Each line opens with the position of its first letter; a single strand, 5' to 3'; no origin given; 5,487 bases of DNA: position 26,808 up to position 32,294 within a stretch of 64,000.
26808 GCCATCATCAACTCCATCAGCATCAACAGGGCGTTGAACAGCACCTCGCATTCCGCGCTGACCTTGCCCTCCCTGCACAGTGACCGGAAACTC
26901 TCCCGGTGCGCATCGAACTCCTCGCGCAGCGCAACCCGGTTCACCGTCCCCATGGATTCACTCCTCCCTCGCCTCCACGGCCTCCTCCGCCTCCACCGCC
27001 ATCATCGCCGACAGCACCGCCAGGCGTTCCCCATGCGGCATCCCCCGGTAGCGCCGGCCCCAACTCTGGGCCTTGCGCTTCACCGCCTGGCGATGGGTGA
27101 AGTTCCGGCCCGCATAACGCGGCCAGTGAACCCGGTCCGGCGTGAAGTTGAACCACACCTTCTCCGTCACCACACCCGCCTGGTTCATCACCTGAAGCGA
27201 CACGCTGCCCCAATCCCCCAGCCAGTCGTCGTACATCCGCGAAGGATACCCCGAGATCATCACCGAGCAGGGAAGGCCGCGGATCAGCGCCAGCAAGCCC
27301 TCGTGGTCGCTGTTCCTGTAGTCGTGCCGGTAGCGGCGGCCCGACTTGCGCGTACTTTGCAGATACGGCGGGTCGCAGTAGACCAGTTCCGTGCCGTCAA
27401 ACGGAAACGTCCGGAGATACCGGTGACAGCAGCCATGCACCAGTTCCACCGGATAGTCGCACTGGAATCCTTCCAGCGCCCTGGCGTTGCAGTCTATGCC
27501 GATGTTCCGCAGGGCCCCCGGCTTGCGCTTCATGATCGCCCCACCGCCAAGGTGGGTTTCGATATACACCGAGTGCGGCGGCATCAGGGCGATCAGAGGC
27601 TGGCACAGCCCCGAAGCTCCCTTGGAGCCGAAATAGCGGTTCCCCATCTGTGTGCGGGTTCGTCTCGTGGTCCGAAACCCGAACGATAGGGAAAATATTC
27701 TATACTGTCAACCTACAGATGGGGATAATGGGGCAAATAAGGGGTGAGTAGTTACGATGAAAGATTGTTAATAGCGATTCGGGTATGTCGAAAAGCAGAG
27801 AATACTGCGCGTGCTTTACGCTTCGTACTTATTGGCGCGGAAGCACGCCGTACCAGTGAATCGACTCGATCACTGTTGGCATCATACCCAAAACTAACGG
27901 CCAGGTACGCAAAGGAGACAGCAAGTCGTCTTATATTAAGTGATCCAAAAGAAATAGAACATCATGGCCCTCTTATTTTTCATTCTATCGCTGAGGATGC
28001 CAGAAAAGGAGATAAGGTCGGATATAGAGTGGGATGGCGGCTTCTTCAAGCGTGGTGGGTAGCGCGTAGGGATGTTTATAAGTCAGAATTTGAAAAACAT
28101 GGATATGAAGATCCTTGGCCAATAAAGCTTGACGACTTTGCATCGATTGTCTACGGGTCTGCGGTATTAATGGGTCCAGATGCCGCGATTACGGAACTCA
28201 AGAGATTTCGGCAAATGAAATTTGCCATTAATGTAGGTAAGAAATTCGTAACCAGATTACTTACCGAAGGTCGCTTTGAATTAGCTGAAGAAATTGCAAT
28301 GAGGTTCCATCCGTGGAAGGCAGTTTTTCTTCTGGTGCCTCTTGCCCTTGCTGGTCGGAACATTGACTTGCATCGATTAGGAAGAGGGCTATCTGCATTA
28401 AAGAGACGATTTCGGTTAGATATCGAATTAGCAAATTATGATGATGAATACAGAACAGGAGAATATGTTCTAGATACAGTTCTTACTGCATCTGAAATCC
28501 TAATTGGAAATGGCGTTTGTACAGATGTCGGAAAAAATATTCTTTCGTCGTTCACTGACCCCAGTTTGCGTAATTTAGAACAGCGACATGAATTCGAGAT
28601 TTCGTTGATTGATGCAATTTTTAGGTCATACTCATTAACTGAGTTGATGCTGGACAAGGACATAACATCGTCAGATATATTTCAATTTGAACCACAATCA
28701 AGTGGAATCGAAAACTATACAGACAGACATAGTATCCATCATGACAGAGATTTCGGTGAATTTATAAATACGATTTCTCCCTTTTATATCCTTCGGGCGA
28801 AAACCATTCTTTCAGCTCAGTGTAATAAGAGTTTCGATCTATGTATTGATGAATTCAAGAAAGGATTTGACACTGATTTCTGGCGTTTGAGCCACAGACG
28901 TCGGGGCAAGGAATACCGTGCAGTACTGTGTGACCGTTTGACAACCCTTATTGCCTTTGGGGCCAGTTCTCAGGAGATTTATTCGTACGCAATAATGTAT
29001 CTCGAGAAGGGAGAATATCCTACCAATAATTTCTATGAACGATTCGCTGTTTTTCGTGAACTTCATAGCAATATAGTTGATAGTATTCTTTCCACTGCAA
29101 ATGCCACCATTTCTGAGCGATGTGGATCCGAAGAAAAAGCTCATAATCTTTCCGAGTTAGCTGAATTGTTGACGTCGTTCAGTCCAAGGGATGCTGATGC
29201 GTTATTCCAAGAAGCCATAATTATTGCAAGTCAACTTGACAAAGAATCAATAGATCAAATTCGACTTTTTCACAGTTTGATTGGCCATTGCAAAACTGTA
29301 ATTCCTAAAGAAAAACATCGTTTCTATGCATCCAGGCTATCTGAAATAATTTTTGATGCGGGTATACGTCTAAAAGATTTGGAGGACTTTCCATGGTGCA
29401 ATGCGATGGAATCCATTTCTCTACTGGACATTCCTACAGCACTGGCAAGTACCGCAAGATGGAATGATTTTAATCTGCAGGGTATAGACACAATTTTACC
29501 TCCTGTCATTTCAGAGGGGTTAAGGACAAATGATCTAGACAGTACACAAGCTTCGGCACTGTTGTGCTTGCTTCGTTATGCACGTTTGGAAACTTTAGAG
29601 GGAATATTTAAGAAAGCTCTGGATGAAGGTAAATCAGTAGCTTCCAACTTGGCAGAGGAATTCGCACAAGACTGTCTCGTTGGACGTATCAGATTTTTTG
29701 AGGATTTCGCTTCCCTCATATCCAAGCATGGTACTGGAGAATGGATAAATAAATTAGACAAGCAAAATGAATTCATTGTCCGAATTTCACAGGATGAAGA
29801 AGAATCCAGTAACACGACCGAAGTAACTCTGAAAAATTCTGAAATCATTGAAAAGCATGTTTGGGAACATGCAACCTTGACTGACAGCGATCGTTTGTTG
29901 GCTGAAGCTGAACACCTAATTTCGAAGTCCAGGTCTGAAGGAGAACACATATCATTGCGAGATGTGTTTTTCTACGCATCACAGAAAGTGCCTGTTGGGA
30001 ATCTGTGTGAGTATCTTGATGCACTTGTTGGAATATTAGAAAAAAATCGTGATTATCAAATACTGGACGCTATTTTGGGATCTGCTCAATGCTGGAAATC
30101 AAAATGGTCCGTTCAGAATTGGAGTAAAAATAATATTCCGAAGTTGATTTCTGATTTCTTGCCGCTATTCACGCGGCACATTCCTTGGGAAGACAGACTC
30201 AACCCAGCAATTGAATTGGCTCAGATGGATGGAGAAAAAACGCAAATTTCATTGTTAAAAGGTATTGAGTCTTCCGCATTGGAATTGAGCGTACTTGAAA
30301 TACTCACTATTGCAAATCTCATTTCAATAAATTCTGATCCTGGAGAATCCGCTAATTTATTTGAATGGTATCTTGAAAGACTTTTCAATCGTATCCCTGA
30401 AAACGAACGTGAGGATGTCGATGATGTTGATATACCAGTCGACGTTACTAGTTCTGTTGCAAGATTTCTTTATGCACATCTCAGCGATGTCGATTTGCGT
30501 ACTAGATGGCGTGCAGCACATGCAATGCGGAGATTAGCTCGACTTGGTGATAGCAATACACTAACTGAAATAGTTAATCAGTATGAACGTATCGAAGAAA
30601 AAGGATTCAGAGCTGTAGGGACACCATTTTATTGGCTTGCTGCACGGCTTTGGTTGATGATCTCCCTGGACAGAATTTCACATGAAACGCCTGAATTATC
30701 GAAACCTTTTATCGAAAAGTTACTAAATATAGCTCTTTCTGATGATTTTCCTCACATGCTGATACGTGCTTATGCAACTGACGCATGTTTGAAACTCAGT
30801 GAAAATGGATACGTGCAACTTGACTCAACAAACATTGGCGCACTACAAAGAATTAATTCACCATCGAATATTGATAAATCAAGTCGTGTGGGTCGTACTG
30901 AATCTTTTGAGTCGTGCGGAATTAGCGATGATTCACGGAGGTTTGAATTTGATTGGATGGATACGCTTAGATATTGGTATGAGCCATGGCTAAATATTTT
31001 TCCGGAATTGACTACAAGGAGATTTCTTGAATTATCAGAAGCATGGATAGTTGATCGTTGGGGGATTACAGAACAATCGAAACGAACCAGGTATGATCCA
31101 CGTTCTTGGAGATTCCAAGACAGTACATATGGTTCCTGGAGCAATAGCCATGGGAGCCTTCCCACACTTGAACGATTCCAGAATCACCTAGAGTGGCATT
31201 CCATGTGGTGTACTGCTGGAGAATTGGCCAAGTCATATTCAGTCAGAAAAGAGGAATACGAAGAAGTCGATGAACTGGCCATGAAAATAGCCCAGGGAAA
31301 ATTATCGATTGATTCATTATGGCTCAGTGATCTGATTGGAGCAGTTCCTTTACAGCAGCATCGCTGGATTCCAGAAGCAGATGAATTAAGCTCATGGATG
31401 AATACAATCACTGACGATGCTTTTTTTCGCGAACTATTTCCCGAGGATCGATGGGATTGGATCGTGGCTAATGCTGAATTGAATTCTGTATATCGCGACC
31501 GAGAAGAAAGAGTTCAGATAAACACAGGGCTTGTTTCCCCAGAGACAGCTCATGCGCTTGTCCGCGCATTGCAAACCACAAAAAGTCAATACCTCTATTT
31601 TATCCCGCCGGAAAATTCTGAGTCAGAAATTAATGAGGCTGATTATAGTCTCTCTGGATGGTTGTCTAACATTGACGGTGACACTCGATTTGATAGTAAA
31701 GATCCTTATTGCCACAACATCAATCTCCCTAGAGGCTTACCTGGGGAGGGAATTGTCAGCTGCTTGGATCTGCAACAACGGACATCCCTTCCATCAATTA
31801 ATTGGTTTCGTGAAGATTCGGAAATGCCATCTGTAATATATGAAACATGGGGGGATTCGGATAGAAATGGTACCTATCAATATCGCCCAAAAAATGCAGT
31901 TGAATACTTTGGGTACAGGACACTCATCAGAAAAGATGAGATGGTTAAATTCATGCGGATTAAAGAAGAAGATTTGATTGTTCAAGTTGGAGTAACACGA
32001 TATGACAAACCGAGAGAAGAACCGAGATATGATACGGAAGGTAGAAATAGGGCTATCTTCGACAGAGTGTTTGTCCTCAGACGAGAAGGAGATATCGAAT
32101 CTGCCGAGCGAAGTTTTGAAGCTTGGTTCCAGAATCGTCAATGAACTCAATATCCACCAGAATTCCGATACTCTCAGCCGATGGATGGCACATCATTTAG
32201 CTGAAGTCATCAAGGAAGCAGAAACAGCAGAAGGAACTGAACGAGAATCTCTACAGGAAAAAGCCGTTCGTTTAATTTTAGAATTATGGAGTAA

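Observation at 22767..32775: IS-split ~2,141-codon nuclease-like / STAND-type NTPase gene on AT-rich cargo: candidate uncharacterised single-protein defence (Avs/NLR-like) system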

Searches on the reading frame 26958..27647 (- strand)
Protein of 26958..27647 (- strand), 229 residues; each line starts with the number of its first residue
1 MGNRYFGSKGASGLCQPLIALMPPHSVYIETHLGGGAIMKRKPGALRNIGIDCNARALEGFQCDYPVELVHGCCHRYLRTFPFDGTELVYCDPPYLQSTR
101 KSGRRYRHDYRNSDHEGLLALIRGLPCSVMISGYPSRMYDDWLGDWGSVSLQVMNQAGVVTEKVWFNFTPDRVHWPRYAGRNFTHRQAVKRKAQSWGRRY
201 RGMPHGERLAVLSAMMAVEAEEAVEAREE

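Call 9: search_protein_families(library=pfam, max_evalue=1, proteins=[window:26958-27647:-])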
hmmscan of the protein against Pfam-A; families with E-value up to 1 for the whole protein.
window:26958-27647:- (229 aa): 1 family
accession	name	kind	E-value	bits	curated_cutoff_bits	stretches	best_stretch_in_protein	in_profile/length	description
PF02086.21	MethyltransfD12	-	0.00046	20.4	22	1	85-120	175-211/253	D12 class N6 adenine-specific DNA methyltransferase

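Call 38: search_protein_families(library=ncbifam, max_evalue=0.01, proteins=[window:26958-27647:-])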
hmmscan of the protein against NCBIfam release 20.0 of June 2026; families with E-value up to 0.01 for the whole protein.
window:26958-27647:- (229 aa): 1 family
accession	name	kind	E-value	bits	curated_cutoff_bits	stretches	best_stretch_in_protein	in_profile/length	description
TIGR00571.1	dam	subfamily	5.9e-05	22.9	114.85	1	85-146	173-239/267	Dam family site-specific DNA-(adenine-N6)-methyltransferase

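Call 76: search_protein_families(library=padloc, max_evalue=0.001, proteins=[window:26958-27647:-])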
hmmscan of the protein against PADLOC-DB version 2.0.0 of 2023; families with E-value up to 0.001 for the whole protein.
window:26958-27647:- (229 aa): 3 families
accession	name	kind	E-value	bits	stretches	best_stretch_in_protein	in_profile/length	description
PDLC03244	MTase_II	-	3.5e-16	57.2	1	87-169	202-286/295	Type II methyltransferase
PDLC03294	MTase_II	-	1.3e-05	23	1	85-138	176-234/272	Type II methyltransferase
PDLC04018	PD-Lambda-5_B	-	0.00011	19.6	1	85-132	188-232/291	-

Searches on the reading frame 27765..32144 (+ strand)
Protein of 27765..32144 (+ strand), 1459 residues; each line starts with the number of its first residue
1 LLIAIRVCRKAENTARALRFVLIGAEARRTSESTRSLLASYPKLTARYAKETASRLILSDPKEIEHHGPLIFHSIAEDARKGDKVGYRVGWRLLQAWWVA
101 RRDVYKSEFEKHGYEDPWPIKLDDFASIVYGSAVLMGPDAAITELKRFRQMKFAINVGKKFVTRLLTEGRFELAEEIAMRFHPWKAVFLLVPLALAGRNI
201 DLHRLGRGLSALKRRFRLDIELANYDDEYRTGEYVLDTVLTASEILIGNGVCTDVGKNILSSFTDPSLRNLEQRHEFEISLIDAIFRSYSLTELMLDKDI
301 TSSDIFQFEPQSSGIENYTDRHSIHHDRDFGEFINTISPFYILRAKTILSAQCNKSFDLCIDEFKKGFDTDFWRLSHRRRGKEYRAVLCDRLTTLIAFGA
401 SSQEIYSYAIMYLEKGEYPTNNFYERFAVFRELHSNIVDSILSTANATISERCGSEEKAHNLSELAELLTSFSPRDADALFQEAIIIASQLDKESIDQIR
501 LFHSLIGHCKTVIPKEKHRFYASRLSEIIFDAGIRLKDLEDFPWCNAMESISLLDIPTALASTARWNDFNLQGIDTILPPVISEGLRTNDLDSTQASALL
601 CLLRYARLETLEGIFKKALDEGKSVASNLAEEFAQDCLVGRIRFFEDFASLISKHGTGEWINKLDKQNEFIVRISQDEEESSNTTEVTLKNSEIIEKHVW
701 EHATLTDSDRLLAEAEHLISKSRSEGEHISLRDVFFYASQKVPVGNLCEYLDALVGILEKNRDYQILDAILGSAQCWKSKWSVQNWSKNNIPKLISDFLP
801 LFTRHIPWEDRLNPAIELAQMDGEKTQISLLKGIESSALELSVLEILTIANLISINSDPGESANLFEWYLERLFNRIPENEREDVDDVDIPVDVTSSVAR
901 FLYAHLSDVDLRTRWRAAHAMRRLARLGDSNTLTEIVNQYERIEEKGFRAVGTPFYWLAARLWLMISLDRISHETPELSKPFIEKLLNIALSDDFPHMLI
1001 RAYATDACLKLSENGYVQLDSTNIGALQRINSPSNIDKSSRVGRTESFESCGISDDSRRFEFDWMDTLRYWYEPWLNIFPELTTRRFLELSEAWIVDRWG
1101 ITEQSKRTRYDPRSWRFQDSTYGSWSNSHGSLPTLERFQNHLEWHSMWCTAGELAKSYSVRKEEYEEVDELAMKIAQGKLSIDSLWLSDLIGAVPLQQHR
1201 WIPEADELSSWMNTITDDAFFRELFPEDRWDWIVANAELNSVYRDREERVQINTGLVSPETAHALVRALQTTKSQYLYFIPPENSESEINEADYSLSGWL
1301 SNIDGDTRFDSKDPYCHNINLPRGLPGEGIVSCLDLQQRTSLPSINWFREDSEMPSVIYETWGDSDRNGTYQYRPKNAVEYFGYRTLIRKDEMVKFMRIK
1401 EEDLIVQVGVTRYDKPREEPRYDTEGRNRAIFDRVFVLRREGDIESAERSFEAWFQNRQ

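Call 38: search_protein_families(library=ncbifam, max_evalue=0.01, proteins=[window:27765-32144:+])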
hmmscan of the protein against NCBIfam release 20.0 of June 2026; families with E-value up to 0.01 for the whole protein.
window:27765-32144:+ (1459 aa): 1 family
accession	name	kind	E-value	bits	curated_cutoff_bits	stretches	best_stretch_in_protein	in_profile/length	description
NF041816.1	Avs3a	equivalog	3.2e-112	376.1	2800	1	120-1445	772-2081/2083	AVAST type 3 anti-phage nuclease/ATPase Avs3a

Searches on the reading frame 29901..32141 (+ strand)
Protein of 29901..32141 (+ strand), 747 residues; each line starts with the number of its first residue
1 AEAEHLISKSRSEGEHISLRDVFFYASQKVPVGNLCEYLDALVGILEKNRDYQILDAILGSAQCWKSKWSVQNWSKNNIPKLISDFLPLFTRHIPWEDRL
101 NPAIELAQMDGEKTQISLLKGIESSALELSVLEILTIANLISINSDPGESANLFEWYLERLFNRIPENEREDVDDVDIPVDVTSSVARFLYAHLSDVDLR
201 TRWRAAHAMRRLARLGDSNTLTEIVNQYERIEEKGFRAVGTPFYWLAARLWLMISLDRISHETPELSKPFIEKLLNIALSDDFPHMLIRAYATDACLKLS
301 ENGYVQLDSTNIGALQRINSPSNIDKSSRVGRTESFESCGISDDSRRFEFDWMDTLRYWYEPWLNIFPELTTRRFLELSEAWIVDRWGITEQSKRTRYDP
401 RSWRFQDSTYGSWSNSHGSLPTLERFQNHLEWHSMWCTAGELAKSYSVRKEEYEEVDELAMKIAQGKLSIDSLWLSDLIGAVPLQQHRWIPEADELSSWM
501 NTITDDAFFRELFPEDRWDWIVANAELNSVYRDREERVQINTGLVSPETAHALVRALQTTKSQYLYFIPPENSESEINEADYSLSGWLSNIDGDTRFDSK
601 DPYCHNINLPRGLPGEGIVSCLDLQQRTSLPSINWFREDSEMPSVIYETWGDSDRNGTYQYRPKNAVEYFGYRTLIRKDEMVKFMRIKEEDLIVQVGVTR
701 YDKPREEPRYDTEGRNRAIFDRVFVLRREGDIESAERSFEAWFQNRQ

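Call 78: search_solved_structures(query=window:29901-32141:+, max_evalue=0.01, show_alignments=1)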
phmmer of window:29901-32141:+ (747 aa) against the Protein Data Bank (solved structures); distinct sequences matched with E-value up to 0.01: 1.
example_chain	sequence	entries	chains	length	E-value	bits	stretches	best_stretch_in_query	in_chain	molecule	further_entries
8dgc_A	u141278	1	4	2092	3e-48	167.6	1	26-734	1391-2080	SeAvs3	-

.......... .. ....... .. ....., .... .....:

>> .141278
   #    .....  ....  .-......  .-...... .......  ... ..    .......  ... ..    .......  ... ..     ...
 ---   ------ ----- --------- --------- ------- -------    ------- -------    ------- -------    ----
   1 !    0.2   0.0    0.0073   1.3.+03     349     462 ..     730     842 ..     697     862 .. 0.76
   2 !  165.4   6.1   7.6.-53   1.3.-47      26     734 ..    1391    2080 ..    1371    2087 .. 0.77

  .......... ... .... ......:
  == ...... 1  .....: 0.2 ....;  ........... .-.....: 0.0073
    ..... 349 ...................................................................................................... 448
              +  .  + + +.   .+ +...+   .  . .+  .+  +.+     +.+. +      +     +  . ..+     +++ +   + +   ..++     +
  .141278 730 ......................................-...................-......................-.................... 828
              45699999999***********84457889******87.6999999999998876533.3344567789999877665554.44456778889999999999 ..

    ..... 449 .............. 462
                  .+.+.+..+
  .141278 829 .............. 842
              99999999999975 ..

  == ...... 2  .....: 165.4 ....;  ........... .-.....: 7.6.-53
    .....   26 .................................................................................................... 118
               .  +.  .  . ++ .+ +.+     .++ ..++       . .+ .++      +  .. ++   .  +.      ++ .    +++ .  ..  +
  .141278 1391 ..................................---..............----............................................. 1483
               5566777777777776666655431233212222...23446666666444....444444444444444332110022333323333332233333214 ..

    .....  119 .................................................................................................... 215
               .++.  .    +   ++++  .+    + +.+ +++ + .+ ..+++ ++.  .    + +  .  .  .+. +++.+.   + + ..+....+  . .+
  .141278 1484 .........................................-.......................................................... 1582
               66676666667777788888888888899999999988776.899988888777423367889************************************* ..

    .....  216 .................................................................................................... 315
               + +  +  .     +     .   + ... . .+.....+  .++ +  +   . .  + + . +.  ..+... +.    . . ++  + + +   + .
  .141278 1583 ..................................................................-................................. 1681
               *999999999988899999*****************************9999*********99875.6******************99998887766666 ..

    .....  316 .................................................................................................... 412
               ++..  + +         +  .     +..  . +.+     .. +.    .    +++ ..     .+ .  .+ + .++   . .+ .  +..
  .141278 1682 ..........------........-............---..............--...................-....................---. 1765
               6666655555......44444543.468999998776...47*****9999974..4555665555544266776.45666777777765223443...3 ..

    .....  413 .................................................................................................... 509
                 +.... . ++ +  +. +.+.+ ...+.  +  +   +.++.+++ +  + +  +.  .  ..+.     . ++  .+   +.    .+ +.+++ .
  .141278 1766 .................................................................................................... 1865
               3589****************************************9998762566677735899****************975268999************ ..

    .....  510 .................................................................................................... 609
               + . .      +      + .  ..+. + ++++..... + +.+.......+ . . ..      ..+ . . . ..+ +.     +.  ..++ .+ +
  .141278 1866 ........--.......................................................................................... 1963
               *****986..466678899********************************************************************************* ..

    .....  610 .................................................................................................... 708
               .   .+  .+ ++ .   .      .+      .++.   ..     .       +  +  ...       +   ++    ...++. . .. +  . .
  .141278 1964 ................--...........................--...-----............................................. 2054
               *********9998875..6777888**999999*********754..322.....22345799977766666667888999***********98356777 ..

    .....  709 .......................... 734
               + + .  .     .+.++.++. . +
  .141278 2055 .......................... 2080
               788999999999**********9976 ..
